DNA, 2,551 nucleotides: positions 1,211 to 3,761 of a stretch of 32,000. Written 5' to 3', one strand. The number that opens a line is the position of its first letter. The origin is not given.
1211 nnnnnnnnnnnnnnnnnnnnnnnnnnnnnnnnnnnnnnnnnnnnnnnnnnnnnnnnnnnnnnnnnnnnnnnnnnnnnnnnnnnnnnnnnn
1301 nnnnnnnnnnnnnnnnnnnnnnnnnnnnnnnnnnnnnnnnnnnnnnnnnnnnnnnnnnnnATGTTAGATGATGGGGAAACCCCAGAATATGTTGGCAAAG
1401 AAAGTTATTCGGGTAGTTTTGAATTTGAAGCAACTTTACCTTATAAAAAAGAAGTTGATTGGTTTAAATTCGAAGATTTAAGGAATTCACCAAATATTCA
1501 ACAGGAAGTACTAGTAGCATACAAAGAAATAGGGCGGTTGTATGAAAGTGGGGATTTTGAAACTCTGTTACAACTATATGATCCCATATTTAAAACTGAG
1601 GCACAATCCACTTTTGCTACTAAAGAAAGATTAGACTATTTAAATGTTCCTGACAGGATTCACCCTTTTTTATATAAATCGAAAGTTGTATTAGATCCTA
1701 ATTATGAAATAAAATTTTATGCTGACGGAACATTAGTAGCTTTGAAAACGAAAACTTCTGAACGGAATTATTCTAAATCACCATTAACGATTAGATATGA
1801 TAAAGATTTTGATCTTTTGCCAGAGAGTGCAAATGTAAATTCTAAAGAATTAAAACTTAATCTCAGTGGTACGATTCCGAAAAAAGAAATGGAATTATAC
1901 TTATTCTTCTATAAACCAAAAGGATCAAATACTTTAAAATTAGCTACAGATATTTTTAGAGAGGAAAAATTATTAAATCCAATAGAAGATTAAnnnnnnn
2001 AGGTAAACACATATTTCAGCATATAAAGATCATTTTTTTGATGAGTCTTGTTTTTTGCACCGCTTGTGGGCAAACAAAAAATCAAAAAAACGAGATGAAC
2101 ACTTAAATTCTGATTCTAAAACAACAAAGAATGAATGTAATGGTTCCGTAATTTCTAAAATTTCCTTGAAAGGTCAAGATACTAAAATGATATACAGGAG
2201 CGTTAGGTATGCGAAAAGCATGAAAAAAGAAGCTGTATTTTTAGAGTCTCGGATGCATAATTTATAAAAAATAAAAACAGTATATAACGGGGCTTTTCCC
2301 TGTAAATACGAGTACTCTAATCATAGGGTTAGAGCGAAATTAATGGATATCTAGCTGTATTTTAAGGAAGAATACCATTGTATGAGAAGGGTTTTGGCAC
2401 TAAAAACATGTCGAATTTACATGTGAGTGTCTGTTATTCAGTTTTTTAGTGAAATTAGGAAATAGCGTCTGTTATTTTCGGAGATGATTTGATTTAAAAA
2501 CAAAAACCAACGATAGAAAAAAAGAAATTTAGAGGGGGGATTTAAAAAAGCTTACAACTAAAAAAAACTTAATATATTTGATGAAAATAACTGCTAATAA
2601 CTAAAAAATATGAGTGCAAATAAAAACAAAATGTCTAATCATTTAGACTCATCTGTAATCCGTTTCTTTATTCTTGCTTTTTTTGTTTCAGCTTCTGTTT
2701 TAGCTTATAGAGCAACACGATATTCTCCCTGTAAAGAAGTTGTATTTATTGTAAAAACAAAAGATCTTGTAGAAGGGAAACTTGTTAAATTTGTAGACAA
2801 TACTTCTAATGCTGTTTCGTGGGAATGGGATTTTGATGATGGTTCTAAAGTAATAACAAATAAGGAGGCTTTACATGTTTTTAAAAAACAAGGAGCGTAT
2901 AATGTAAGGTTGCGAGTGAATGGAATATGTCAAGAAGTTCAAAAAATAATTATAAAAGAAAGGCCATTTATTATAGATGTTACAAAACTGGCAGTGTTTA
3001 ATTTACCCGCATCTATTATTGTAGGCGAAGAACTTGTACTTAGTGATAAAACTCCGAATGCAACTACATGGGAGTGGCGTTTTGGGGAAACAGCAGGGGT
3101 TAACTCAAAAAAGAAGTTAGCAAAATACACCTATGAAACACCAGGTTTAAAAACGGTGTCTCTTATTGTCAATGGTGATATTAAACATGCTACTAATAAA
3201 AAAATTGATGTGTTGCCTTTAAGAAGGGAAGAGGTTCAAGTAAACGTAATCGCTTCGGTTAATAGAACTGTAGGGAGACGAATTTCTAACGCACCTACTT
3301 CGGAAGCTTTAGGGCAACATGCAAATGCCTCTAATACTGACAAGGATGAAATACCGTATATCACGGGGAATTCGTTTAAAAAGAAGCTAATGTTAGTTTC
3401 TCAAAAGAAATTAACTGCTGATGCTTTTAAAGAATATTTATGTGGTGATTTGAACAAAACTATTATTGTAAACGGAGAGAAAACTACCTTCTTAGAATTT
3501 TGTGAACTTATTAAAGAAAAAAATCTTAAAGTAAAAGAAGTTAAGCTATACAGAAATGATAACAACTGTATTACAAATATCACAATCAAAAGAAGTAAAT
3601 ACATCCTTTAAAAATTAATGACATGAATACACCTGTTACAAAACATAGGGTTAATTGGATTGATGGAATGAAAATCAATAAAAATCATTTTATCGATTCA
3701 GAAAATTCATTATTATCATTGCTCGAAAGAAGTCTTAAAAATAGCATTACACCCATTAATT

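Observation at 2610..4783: TssK-like baseplate-family protein coupled to a membrane-anchored double-PKD protein, with no other secretion or tail genes in view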

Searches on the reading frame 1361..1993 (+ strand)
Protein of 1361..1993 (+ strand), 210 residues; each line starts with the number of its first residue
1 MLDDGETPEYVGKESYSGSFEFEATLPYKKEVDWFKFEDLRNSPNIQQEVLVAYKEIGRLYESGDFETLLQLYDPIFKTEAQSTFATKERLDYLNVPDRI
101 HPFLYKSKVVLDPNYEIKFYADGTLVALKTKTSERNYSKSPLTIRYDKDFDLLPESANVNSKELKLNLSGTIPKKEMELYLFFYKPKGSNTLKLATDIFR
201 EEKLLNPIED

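Call 3: search_protein_families(library=pfam, proteins=[window:1361-1993:+], max_evalue=1)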
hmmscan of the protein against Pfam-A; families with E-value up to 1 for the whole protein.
window:1361-1993:+ (210 aa): 0 families

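Call 4: search_protein_families(library=ncbifam, proteins=[window:1361-1993:+], max_evalue=1)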
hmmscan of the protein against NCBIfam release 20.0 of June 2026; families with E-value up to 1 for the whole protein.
window:1361-1993:+ (210 aa): 0 families
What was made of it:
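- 1361..1993 (+): 5'-truncated gene fragment (210 aa) of a lipoprotein family that elsewhere lies downstream of a PAAR-like gene and a large putative effector. It is probably an immunity-type gene cut by the IS. No Pfam or NCBIfam family matched (calls 3, 4).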

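Call 14: find_encoding_contigs(protein=window:1361-1990:+, flank=10000, max_places=4)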
Protein window:1361-1990:+ (210 aa): no gene with exactly this product is on record in the collection.

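Call 68: search_protein_representatives(protein=window:1361-1990:+)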
Query: 210 residues. Proteins with E-value up to 0.001 (for the whole library): 24; up to 1e-10: 3; up to 1e-30: 3. The best 24 are listed.
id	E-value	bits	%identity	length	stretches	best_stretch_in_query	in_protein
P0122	1.5e-133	459.3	100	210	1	1-210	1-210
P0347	5.2e-58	212.6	55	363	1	3-209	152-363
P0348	8.1e-57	208.7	52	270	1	7-209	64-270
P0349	5.5e-08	49.3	33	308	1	16-140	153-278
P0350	3.7e-07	46.6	33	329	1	11-150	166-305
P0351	4.7e-06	43.0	30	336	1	3-133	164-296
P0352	6.1e-06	42.6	29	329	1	11-152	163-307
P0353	1.9e-05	41.0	32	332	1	10-138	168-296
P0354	2.4e-05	40.7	26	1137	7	37-78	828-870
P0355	5.5e-05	39.5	29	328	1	11-133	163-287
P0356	7.0e-05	39.1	32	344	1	12-135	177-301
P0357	7.6e-05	39.0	29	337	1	11-154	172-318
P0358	8.2e-05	38.9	34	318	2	16-145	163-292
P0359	9.2e-05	38.8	33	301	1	20-130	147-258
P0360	1.3e-04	38.3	28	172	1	12-137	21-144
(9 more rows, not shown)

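Call 69: search_protein_families(library=pfam, proteins=[P0347, P0348, P0350, P0353], max_evalue=0.01)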
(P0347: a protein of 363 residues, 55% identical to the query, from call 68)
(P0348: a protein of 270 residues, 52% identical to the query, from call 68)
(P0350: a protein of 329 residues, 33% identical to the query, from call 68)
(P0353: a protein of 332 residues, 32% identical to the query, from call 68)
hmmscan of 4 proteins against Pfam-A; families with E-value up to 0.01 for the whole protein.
P0347 (363 aa): 0 families

P0348 (270 aa): 1 family
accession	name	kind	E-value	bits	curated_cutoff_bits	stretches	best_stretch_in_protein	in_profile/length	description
PF01963.22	TraB_PrgY_gumN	-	0.0058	16.9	26.8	1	50-145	125-209/263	TraB/PrgY/gumN family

P0350 (329 aa): 0 families

P0353 (332 aa): 0 families

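Call 70: find_encoding_contigs(protein=P0347, flank=8000, max_places=3)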
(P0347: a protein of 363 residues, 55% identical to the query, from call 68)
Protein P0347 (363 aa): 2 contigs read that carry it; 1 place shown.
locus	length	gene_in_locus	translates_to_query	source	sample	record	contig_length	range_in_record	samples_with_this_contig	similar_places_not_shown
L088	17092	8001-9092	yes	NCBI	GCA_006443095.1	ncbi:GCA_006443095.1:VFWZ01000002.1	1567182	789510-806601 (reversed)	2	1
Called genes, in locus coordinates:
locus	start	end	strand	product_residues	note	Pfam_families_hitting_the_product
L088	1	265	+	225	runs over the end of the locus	-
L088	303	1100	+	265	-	PF13620:CarboxypepD_reg (weak), PF13715:CarbopepD_reg_2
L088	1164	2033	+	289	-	-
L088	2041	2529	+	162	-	PF14107:DUF4280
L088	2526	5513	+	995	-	-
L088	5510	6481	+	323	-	-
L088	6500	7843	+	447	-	PF07661:MORN_2 (faint)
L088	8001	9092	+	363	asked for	-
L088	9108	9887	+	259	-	-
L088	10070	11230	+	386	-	-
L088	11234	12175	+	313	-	-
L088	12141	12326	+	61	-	-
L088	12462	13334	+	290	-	-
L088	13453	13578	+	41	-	-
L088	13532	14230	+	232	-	PF13715:CarbopepD_reg_2 (weak)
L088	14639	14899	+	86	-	-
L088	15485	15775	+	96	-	PF12728:HTH_17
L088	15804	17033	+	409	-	-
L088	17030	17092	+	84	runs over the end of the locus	-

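Call 72: search_protein_families(library=ncbifam, proteins=[L088:2041-2526:+, L088:2526-5510:+, L088:5510-6478:+, L088:6500-7840:+, L088:9108-9884:+, L088:10070-11227:+, L088:1164-2030:+], max_evalue=0.01)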
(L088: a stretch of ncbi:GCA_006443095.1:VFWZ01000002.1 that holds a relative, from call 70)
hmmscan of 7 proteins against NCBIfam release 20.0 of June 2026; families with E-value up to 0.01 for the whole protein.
L088:2041-2526:+ (162 aa): 0 families

L088:2526-5510:+ (995 aa): 0 families

L088:5510-6478:+ (323 aa): 0 families

L088:6500-7840:+ (447 aa): 1 family
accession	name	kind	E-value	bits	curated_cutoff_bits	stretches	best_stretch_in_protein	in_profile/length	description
NF033566.1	adhes_LIC20035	equivalog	1.7e-27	96.3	250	4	30-116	173-263/434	LIC20035 family adhesin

L088:9108-9884:+ (259 aa): 0 families

L088:10070-11227:+ (386 aa): 0 families

L088:1164-2030:+ (289 aa): 0 families

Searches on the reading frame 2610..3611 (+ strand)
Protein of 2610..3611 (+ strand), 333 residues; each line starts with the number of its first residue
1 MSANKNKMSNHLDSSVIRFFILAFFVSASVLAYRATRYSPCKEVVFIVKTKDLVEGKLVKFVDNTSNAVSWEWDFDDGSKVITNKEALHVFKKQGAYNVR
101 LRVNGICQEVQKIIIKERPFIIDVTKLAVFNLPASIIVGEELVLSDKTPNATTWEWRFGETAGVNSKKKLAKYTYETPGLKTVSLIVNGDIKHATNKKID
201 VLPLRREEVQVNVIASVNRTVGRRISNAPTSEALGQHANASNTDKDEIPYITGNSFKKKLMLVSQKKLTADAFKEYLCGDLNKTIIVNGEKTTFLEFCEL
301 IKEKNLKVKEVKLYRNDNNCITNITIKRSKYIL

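Call 3: search_protein_families(library=pfam, proteins=[window:2610-3611:+], max_evalue=1)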
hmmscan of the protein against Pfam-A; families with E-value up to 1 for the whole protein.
window:2610-3611:+ (333 aa): 3 families
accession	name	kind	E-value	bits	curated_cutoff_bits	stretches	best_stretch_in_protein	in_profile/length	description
PF18911.6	PKD_4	-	1.3e-18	67.2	27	2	62-105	28-70/85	PKD domain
PF00801.26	PKD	-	9.7e-14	51.6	23.5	2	54-104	12-66/80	PKD domain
PF16820.11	PKD_3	-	0.0096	16.2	26.3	1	62-104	27-67/68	PKD-like domain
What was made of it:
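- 2610..3611 (+): tssP: T6SS(iii) membrane-complex subunit, 333 aa. Short basic cytoplasmic N-terminus, TM helix at residues 14-37, PKD-like domains at about 45-116 and 125-202, disordered linker 203-250, alpha/beta C-terminal domain at about 251-330. PKD_4 E=1.3e-18 and PKD E=9.7e-14 (call 3).
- On TssP (T6SS(iii) membrane-complex subunit): PKD_4 E=1.3e-18 with two stretches (call 3).
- Checked: The 333-aa protein has two PKD domains (PKD_4 E=1.3e-18, call 3).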

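Call 4: search_protein_families(library=ncbifam, proteins=[window:2610-3611:+], max_evalue=1)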
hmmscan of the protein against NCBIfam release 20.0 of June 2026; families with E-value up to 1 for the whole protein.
window:2610-3611:+ (333 aa): 1 family
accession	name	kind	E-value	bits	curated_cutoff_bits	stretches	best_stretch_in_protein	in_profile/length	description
TIGR00864.1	PCC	subfamily_domain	5.5e-10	36.3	1861.4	1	47-105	1062-1123/2700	polycystin cation channel protein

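Call 15: find_encoding_contigs(protein=window:2610-3608:+, flank=10000, max_places=4)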
Protein window:2610-3608:+ (333 aa): no gene with exactly this product is on record in the collection.

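Call 34: list_cluster_members(proteins=[P0001, window:2610-3608:+, window:1361-1990:+])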
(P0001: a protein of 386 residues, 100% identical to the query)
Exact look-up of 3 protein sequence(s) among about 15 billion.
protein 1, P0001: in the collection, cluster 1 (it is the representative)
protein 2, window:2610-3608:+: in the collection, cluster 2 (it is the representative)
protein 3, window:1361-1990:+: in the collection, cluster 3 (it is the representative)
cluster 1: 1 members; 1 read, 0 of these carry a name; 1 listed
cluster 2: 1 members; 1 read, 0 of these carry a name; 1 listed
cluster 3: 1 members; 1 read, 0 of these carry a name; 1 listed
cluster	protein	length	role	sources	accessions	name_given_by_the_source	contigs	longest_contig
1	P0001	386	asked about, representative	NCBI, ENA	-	-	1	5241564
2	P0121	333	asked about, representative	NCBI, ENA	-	-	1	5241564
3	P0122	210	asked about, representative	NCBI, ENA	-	-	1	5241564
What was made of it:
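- The window's own proteins carry the same contig length and sources (call 34).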

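Call 43: find_homologous_proteins(query=window:2610-3608:+)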
Query window:2610-3608:+ (333 aa): 105 proteins with E <= 0.001 among 3877 candidates.
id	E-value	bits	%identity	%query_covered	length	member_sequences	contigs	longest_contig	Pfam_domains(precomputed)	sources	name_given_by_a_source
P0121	6.0e-215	730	100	100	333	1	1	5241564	PF00801.27,PF18911.7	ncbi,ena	-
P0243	5.6e-152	523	73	100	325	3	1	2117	PF00801.27,PF18911.7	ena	-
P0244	1.1e-149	516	72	99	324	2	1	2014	PF00801.27,PF18911.7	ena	-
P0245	5.7e-149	513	69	98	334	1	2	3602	PF00801.27,PF18911.7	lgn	-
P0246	5.6e-148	510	70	100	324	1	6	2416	PF00801.27,PF18911.7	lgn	-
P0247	5.2e-143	494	68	98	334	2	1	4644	PF00801.27,PF18911.7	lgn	-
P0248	1.4e-137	476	65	100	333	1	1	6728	PF00801.27,PF18911.7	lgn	-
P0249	7.3e-135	467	64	98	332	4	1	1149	PF00801.27,PF18911.7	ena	-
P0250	1.6e-132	459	66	100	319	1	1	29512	PF00801.27,PF18911.7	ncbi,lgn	ncbi:MAG: PKD domain-containing protein [Polaribacter sp.]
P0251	6.8e-130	451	60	98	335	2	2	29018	PF00801.27,PF18911.7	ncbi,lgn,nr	ncbi:MAG: hypothetical protein CR968_00240 [Flavobacteriia bacterium]|nr:MAG: hypothetical protein C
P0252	9.8e-130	450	60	100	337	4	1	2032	PF00801.27,PF18911.7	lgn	-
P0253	8.8e-124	430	58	99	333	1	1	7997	PF00801.27,PF18911.7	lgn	-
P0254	4.9e-121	421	58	100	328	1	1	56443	PF00801.27,PF18911.7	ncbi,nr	ncbi:PKD domain-containing protein [Tenacibaculum sp.]|nr:PKD domain-containing protein [Tenacibacul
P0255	2.2e-119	416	57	98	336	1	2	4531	PF00801.27,PF18911.7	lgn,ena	-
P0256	2.2e-115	403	57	98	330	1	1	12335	PF00801.27,PF18911.7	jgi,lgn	-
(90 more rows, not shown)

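Call 57: predict_structure(alignment_id=A3)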
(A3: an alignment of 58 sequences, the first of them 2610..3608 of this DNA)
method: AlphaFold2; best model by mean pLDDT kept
length: 333 residues; sequences in the alignment: 58
mean_pLDDT: 86.9   pTM: 0.46
mean pLDDT of the five models: 86.9, 86.7, 85.8, 85.0, 83.9
residues with pLDDT >= 90: 233; 70-90: 44; 50-70: 36; < 50: 20
segments of 3 or more residues with pLDDT < 50: 1-4, 232-244
pLDDT, mean of each block of 10 residues (from residue 1): 48 84 95 78 91 97 94 98 98 98 94 95 90 97 96 95 95 97 96 95 77 55 52 44 65 97 96 95 95 96 90 94 92 54
secondary structure, 60 per line:
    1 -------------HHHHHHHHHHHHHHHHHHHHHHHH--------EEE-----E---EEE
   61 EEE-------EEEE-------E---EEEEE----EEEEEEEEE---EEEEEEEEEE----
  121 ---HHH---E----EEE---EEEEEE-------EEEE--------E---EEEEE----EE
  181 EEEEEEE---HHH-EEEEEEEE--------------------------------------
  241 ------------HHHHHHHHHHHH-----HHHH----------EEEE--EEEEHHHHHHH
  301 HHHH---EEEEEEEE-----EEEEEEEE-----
elements in order: H14-37 E46-48 E58-63 E71-74 E86-90 E95-103 E107-116 E135-137 E141-146 E154-157 E170-174 E179-187 E195-202 H253-264 H270-273 E284-287 E290-293 H294-304 E308-315 E321-328
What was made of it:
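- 2610..3611 (+): AF2 model with mean pLDDT 86.9 and this domain layout (call 57).
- On TssP (T6SS(iii) membrane-complex subunit): Beta domains at 45-116 and 125-202 and an alpha/beta domain at 251-330 (call 57).
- Checked: A folded C-terminal domain lies at about 251-330 (call 57).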

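Call 62: fold_search(model_id=the predicted structure, library=pdb)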
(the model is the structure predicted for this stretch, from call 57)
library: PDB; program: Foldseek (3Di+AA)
matches with E <= 10: 1702; with E <= 0.001: 262
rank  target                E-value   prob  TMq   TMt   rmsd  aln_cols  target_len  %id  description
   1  6ffy_A                8.4e-08  1.00  0.21  0.09  10.9       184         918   15  Structure of the mouse SorCS2-NGF complex (released 2018-08-01)
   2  7biz_B                9.9e-08  1.00  0.19  0.14  13.5       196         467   16  Structure of a B12 binding lipoprotein from Bacteroides thetaiotaomicron (released 2022-03-02)
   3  9flw_A                1.2e-07  1.00  0.20  0.15   9.6       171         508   16  CryoEM structure of the fragment-6 (3571-4078) in the grappling hook protein A (GhpA) in the bacterium Aureispira sp.  (released 2024-10-16)
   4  9flu_A                2.2e-07  1.00  0.21  0.21   9.3       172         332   16  CryoEM structure of the fragment-1 (3402-3733) in the grappling hook protein A (GhpA) in the bacterium Aureispira sp.  (released 2024-10-16)
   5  9g8b_A                2.3e-07  1.00  0.21  0.21   9.2       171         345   18  CryoEM structure of the fragment-2 (2892-3236) in the grappling hook protein A (GhpA) in the bacterium Aureispira sp.  (released 2024-10-16)
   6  3k0w                  3.2e-07  1.00  0.17  0.28  13.5       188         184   18  Crystal structure of the tandem IG-like C2-type 2 domains of the human mucosa-associated lymphoid tissue lymphoma transl (released 2009-10-27)
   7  3pdd                  4.9e-07  1.00  0.21  0.33  10.7       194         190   14  Structures of Clostridium thermocellum CbhA fibronectin(III)-like modules (released 2011-11-23)
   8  9flv_A                6.2e-07  1.00  0.21  0.17   9.6       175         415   19  CryoEM structure of the fragment-5 (2393-2807) in the grappling hook protein A (GhpA) in the bacterium Aureispira sp.  (released 2024-10-16)
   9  7biz_A                7.3e-07  1.00  0.19  0.14  12.5       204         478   15  Structure of a B12 binding lipoprotein from Bacteroides thetaiotaomicron (released 2022-03-02)
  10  9flx_A                7.7e-07  1.00  0.21  0.20   9.3       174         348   17  CryoEM structure of the fragment-4 (4074-4421) in the grappling hook protein A (GhpA) in the bacterium Aureispira sp.  (released 2024-10-16)
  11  9fls_A                9.6e-07  1.00  0.19  0.19  10.0       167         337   18  CryoEM structure of the fragment-3 (2061-2397) in the grappling hook protein A (GhpA) in the bacterium Aureispira sp.  (released 2024-10-16)
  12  9fly_A                1.1e-06  1.00  0.21  0.11   9.4       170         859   15  CryoEM structure of the base (4151-5009) in the grappling hook protein A (GhpA) in the bacterium Aureispira sp. CCB-QB (released 2024-10-16)
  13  9flp_A                1.3e-06  1.00  0.19  0.09  10.3       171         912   18  CryoEM structure of the neck (1403-2314) in the grappling hook protein A (GhpA) in the bacterium Aureispira sp. CCB-QB (released 2024-10-16)
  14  2wv3                  1.6e-06  1.00  0.19  0.31  13.3       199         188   10  Neuroplastin-55 binds to and signals through the fibroblast growth factor receptor (released 2009-12-15)
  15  9o6n_A                3.1e-06  1.00  0.20  0.29  11.4       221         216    8  Structure of Siglec-10 (released 2026-02-25)
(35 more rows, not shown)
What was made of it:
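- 2610..3611 (+): Foldseek hits to tandem PKD/Ig domains (call 62).
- On TssP (T6SS(iii) membrane-complex subunit): Tandem PKD/Ig fold hits (call 62).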

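Call 75: search_protein_families(library=phrogs, proteins=[window:2610-3608:+], max_evalue=0.01)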
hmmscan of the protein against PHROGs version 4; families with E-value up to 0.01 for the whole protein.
window:2610-3608:+ (333 aa): 0 families
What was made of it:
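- No PHROG family matches either protein (call 75).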
